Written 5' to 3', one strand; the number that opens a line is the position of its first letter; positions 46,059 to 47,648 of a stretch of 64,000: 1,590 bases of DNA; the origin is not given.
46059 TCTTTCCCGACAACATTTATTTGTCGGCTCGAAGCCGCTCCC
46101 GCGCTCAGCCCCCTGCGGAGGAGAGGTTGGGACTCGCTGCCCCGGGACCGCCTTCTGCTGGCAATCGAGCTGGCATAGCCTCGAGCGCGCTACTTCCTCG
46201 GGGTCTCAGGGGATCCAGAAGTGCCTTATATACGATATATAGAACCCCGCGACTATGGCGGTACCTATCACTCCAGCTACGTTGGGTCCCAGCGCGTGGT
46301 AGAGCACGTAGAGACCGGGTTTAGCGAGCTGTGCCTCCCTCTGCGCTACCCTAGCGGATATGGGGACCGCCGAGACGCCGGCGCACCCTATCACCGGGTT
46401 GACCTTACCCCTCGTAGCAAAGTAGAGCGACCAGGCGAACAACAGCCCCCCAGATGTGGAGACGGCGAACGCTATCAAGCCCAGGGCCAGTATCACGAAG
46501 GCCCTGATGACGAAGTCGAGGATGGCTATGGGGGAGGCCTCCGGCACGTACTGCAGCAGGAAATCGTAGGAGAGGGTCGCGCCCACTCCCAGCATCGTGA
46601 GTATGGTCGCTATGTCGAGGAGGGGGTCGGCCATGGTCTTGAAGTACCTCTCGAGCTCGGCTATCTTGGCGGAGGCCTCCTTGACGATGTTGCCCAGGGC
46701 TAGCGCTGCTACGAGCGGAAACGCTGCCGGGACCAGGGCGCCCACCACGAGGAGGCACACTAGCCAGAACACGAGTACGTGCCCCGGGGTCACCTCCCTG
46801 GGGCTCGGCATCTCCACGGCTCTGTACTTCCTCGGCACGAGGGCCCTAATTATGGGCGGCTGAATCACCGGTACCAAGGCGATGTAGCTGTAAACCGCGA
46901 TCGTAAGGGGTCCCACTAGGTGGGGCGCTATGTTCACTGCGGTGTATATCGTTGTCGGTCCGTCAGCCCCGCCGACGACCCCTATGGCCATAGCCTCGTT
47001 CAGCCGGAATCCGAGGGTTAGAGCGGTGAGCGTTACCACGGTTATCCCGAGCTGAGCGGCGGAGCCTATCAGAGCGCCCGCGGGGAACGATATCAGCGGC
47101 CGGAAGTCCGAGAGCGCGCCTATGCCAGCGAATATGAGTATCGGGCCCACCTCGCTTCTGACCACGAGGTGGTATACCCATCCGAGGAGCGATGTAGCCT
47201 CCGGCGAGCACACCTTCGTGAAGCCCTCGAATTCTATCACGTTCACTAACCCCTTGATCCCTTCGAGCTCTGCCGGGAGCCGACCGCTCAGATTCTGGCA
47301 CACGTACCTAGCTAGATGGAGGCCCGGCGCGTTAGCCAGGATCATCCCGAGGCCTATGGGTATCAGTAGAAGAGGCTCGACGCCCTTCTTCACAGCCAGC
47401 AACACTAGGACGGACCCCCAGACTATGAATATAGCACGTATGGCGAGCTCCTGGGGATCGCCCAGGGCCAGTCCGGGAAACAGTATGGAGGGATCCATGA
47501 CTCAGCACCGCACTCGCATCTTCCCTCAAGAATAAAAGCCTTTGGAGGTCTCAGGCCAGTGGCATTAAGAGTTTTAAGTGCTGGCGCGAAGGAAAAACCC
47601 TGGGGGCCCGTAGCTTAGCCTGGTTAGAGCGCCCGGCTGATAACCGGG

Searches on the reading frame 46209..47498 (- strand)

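Call 58: search_protein_families(library=pfam, proteins=[window:46209-47498:-], max_evalue=0.0001)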
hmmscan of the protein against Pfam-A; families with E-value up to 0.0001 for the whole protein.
window:46209-47498:- (430 aa): 1 family
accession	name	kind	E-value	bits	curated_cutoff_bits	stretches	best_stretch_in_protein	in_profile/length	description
PF03977.18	OAD_beta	-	4.7e-109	365.1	31.6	1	22-423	3-348/349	Na+-transporting oxaloacetate decarboxylase beta subunit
